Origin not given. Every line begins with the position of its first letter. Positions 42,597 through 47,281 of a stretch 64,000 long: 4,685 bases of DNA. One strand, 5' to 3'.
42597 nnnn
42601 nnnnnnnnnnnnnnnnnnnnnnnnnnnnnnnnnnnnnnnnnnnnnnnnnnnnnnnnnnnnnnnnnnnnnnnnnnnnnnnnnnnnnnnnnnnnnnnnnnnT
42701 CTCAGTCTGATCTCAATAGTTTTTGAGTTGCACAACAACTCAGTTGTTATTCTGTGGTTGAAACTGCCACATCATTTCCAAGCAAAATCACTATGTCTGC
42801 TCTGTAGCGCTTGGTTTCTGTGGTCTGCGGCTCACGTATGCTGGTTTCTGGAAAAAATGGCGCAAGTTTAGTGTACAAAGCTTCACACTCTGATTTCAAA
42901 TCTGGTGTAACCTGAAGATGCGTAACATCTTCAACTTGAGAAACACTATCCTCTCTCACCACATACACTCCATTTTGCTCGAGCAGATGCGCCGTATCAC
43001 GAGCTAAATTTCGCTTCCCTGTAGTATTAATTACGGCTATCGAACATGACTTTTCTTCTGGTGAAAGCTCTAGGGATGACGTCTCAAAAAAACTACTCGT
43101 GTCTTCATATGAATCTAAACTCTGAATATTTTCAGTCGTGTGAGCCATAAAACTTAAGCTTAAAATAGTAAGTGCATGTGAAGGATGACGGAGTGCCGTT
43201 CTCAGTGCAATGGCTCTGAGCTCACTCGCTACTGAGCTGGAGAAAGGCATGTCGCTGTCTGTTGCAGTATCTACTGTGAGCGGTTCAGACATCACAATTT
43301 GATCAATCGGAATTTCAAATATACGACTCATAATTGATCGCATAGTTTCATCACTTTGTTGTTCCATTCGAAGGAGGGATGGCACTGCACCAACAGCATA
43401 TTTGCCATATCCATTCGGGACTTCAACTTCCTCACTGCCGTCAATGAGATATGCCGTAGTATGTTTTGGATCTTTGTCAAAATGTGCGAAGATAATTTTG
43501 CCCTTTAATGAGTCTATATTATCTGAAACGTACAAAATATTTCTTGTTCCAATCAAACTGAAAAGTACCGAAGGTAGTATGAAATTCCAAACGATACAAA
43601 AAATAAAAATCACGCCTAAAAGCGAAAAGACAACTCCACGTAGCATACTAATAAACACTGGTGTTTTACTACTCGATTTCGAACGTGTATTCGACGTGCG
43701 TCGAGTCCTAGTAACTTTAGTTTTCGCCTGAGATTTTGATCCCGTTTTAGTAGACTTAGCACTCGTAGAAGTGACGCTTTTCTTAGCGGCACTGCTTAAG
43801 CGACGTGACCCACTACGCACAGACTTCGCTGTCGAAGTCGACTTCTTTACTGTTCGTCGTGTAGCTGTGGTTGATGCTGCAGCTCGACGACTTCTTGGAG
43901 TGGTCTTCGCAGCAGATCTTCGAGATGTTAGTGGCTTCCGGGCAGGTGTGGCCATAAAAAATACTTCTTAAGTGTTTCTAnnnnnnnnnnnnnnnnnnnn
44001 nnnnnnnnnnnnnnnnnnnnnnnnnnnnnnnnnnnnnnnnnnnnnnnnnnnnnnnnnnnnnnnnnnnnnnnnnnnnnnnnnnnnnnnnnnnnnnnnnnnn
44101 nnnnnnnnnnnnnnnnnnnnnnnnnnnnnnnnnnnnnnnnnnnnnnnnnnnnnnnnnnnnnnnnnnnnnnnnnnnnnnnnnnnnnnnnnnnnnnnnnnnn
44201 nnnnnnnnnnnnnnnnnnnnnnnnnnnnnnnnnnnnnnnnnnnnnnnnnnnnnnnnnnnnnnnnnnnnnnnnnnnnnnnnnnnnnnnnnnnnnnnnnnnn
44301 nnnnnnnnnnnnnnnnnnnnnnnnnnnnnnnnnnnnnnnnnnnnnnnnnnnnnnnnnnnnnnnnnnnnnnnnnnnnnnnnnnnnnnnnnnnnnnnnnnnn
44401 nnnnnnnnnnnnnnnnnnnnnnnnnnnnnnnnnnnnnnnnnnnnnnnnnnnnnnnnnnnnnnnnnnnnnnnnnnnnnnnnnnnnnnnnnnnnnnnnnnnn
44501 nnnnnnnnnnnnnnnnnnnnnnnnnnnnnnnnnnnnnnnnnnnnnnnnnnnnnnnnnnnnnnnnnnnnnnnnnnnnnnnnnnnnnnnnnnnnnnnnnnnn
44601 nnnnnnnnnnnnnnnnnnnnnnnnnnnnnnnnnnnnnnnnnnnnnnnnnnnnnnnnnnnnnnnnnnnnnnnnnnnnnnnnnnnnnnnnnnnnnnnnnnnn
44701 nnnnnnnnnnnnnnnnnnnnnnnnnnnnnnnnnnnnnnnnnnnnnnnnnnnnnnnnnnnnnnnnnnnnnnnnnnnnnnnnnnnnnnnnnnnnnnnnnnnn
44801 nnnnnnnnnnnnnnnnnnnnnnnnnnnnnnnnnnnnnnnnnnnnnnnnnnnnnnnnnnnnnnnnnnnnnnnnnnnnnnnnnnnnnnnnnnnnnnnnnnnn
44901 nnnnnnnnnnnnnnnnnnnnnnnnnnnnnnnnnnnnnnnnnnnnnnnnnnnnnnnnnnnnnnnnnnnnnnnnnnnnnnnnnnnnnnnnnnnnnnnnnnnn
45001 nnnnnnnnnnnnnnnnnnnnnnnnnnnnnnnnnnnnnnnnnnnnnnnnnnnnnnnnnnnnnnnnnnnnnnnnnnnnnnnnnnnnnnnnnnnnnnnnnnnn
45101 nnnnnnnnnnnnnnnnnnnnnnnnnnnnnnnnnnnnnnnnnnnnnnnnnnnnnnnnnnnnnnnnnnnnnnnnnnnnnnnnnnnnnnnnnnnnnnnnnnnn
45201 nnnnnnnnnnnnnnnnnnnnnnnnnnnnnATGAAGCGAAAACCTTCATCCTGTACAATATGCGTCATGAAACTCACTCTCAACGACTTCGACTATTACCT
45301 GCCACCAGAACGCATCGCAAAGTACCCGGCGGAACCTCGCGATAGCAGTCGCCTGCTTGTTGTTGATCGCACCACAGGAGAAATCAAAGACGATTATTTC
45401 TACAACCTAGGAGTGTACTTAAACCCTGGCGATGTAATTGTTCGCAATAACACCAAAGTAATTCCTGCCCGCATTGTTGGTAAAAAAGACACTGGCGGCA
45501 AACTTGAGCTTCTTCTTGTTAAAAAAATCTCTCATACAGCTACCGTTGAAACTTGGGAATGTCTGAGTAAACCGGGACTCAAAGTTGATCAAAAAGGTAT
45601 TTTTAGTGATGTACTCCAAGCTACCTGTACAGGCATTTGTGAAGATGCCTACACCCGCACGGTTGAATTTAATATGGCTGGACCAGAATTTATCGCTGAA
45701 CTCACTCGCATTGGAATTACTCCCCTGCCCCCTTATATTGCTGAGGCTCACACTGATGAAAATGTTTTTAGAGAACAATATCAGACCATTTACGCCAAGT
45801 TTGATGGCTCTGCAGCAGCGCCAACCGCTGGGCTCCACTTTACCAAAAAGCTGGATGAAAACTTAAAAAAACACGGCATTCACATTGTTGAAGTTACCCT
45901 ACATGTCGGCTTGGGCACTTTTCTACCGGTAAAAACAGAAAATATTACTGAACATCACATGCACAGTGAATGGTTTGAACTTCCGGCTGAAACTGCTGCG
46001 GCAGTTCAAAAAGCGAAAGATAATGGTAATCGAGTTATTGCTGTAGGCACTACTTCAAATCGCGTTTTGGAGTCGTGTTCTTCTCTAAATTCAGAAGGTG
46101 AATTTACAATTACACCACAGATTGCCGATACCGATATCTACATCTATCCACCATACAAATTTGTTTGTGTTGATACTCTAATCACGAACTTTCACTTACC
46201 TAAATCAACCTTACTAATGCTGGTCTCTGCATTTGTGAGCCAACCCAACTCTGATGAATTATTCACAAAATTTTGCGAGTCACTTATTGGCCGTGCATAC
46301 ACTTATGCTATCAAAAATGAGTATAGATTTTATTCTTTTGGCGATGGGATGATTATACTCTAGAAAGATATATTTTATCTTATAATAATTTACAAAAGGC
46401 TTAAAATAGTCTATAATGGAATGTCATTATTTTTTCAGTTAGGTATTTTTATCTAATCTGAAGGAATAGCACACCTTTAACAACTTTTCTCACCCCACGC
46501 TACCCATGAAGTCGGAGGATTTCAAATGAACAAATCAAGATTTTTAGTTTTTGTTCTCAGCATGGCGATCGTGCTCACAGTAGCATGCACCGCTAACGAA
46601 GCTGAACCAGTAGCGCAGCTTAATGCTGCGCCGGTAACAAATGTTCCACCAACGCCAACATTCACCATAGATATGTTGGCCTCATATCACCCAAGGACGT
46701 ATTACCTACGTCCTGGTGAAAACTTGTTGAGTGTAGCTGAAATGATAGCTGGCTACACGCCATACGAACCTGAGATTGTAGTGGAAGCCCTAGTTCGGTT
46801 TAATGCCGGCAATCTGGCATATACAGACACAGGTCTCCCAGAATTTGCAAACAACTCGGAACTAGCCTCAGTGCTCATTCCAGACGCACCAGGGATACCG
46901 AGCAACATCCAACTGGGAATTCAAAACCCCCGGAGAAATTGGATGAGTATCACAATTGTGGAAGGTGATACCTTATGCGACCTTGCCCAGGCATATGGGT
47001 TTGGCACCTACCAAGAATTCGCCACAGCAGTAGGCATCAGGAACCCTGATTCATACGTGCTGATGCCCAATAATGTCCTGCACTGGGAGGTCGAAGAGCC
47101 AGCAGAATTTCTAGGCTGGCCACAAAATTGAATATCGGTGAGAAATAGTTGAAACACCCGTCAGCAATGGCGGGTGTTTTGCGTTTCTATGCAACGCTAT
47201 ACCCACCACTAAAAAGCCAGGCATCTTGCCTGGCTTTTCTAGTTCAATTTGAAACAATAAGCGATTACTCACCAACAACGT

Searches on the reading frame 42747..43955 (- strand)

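Call 94: search_protein_families(library=pfam, proteins=[window:42747-43955:-], max_evalue=0.001)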
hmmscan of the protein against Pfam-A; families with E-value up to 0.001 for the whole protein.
window:42747-43955:- (402 aa): 1 family
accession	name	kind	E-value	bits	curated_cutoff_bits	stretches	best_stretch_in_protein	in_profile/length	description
PF13399.11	LytR_C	-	2.9e-05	25.4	22.2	1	305-395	3-85/86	LytR cell envelope-related transcriptional attenuator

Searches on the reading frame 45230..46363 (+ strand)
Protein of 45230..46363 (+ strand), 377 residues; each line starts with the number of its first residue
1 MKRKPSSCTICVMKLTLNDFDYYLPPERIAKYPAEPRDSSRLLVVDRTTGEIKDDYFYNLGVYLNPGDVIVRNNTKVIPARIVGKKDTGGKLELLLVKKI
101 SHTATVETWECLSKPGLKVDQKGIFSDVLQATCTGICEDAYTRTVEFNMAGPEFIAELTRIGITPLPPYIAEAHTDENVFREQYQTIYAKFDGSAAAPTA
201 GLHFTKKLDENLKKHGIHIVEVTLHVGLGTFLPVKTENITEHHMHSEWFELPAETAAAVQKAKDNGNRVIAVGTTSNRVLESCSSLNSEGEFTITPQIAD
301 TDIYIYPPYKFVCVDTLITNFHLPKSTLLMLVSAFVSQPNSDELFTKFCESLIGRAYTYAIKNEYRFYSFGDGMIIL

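Call 17: search_protein_families(library=pfam, proteins=[window:45230-46363:+], max_evalue=0.01)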
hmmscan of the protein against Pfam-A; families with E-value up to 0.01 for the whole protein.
window:45230-46363:+ (377 aa): 1 family
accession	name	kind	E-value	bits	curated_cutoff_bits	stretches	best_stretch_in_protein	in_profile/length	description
PF02547.20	Queuosine_synth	-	8.1e-119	396.9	25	1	17-376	1-322/322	Queuosine biosynthesis protein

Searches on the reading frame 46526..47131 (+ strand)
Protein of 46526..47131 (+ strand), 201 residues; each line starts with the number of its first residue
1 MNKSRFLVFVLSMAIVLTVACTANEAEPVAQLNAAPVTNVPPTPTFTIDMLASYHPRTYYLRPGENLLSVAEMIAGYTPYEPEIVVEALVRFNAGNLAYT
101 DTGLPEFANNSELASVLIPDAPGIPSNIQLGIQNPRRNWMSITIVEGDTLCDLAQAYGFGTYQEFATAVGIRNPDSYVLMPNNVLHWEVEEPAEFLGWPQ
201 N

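Call 17: search_protein_families(library=pfam, proteins=[window:46526-47131:+], max_evalue=0.01)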
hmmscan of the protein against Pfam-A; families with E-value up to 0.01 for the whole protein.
window:46526-47131:+ (201 aa): 1 family
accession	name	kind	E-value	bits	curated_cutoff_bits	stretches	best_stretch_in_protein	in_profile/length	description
PF01476.26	LysM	-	0.0035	17.7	20.9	0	142-185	1-40/43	LysM domain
